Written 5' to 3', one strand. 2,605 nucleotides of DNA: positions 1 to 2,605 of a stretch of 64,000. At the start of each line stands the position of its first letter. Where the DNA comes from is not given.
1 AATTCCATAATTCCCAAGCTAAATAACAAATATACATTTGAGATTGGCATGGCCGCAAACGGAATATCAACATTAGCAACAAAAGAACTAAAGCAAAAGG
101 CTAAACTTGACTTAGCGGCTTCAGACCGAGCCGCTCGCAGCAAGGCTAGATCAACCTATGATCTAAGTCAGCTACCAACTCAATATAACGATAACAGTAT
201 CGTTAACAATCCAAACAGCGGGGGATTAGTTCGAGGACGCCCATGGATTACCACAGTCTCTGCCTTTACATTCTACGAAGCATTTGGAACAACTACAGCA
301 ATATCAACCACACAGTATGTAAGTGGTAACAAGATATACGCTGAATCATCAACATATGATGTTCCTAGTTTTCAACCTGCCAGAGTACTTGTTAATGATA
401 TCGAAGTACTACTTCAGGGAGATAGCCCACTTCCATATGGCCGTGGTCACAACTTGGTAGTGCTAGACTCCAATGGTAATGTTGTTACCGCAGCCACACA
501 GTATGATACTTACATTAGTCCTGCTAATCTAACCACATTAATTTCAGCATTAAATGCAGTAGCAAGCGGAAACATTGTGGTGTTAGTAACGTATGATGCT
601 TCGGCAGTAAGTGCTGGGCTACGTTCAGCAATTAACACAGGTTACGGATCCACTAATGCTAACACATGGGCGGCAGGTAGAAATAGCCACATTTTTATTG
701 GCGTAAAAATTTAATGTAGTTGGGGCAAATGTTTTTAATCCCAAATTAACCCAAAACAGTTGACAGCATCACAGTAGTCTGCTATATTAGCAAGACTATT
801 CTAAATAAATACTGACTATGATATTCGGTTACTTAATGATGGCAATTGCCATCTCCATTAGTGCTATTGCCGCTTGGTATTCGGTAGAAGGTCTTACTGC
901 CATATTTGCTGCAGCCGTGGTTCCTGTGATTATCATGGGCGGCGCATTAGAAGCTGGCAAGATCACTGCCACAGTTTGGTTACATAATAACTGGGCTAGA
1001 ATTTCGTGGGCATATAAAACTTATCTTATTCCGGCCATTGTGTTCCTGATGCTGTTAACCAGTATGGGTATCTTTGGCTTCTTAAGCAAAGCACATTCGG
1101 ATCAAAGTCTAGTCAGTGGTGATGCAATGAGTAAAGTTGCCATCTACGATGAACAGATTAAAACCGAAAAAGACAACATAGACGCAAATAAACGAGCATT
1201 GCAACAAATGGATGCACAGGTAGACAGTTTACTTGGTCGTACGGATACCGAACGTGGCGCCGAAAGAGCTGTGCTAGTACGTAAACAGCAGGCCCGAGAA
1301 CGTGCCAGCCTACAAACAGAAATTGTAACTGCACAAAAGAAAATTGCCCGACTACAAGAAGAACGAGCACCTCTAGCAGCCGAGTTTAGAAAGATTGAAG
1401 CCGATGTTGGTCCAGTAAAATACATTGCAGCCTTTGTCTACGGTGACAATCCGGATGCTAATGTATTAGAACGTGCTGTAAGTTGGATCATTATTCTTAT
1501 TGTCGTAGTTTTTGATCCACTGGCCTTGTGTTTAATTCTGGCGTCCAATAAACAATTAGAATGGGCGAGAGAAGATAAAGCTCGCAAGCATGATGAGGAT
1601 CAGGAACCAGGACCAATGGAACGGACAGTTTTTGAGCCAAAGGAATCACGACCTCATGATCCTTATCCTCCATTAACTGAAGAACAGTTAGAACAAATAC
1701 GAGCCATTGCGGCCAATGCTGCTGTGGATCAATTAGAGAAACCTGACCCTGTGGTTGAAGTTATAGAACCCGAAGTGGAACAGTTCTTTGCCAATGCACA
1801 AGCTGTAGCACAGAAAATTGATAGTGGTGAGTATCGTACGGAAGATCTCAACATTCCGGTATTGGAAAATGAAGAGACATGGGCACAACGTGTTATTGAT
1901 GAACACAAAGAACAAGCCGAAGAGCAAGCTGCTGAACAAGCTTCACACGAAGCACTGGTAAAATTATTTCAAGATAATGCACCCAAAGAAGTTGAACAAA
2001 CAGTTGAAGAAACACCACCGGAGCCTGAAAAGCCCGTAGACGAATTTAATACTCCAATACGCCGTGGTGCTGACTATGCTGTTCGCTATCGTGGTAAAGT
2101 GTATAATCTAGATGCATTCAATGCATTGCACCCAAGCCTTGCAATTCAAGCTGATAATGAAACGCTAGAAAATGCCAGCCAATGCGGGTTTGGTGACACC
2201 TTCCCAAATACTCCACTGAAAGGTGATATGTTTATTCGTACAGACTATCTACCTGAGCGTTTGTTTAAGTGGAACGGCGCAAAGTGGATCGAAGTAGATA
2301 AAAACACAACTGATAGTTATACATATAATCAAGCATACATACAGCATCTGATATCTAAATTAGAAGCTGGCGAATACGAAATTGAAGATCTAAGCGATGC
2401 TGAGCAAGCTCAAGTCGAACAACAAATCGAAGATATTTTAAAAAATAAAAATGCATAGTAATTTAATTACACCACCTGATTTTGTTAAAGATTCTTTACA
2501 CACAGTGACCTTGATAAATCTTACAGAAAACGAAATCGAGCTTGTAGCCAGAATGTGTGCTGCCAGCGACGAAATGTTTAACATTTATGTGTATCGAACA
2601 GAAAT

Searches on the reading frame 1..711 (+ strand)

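Call 47: search_protein_families(library=phrogs, proteins=[window:1-711:+], max_evalue=0.00001)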
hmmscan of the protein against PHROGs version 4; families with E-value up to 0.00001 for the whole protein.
window:1-711:+ (237 aa): 2 families
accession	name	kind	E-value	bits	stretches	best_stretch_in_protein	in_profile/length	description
phrog_23593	-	tail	3.2e-13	48.4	1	78-236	1431-1576/2201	tail protein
phrog_38688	-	unknown function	2.2e-06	26.4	1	147-236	1164-1250/1564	-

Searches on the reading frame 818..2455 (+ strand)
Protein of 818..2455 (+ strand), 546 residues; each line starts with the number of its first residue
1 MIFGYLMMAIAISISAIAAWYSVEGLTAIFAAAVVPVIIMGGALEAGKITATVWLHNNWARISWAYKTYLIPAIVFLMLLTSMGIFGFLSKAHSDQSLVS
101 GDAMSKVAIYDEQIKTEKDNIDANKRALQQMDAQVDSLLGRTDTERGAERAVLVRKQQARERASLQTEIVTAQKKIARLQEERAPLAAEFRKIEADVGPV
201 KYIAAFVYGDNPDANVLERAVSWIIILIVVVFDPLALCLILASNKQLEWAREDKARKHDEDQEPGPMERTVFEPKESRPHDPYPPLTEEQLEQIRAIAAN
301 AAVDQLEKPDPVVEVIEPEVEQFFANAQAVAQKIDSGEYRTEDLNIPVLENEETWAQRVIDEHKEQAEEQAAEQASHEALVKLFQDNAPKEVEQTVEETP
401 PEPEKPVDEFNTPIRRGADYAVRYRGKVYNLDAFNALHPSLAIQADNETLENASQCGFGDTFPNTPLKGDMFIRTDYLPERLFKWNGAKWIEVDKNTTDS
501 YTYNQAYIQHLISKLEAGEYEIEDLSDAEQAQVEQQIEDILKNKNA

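Call 10: search_protein_families(library=phrogs, proteins=[window:818-2455:+], max_evalue=0.00001)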
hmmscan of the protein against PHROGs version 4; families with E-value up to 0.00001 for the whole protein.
window:818-2455:+ (546 aa): 1 family
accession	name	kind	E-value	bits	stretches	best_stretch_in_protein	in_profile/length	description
phrog_11591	-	head and packaging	1.7e-07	31.9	1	449-514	408-475/497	virion structural protein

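Call 77: search_dna_similar(query=window:818-2455:+, collection=phages, mode=protein, max_rows=15)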
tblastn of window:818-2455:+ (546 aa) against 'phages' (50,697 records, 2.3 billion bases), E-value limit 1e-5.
Records with a match: 15; places in all: 15; records where one place covers at least 80% of the query: 0.
Best place of each record, by identity: <60% 15.
By first word of the organism name: Flavobacterium 4; uncultured 3; Stenotrophomonas 2; Xanthomonas 2; Pelagibacter 1; Salicola 1; Ralstonia 1; Microcystis 1.
By host as written in the record: Flavobacterium sp. LMO8 4; - 3; Candidatus Pelagibacter ubique HTCC1062 1; Stenotrophomonas maltophilia SRM01 1; Stenotrophomonas maltophilia 1; Xanthomonas citri 1; Xanthomonas oryzae pv. oryzae 1; Salicola sp. PV4 1; and 2 more.
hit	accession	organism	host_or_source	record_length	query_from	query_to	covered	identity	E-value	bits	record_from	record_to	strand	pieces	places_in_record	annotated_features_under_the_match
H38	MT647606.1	Pelagibacter phage Mosig EXVC030M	Candidatus Pelagibacter ubique HTCC1062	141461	21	281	48%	38.4%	2e-38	157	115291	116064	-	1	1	hypothetical protein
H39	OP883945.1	Stenotrophomonas phage CM1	Stenotrophomonas maltophilia SRM01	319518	1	263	48%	35.0%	2e-26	120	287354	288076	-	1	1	record has no annotation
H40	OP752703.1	Stenotrophomonas phage RAS14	Stenotrophomonas maltophilia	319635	1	263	48%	35.0%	2e-26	120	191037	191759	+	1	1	hypothetical protein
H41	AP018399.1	Xanthomonas phage XacN1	Xanthomonas citri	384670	1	264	48%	33.0%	6e-23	109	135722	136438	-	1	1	hypothetical protein | predicted ORF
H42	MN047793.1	Xanthomonas phage Xoo-sp13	Xanthomonas oryzae pv. oryzae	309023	40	278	44%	33.2%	1e-24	115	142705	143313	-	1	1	hypothetical protein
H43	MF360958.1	Salicola phage SCTP-2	Salicola sp. PV4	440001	1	244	45%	29.4%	4e-14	82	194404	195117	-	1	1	195: hypothetical protein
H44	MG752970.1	Ralstonia phage RsoM2USA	Ralstonia solanacearum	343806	1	244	45%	28.9%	6e-14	81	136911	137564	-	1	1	hypothetical protein (x2)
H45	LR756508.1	uncultured phage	metagenomic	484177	20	244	41%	30.7%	7e-20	100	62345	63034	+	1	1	record has no annotation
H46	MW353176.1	Flavobacterium phage vB_FspM_immuto_3-5A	Flavobacterium sp. LMO8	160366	20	248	42%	26.5%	2e-14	83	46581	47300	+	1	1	hypothetical protein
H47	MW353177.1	Flavobacterium phage vB_FspM_immuto_13-6C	Flavobacterium sp. LMO8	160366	20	248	42%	26.5%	2e-14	83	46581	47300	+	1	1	hypothetical protein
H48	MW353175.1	Flavobacterium phage vB_FspM_immuto_2-6A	Flavobacterium sp. LMO8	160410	20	248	42%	26.5%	2e-14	83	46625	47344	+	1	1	hypothetical protein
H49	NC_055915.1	Flavobacterium phage vB_FspM_immuto_2-6A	Flavobacterium sp. LMO8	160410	20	248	42%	26.5%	2e-14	83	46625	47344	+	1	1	hypothetical protein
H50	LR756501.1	uncultured phage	metagenomic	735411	20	264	45%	23.9%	2e-14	83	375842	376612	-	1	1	record has no annotation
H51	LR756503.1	uncultured phage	metagenomic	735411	20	264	45%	23.9%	2e-14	83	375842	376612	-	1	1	record has no annotation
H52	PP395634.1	Microcystis phage Mel-JY01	Microcystis elabens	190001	20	244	41%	25.7%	2e-12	76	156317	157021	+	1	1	hypothetical protein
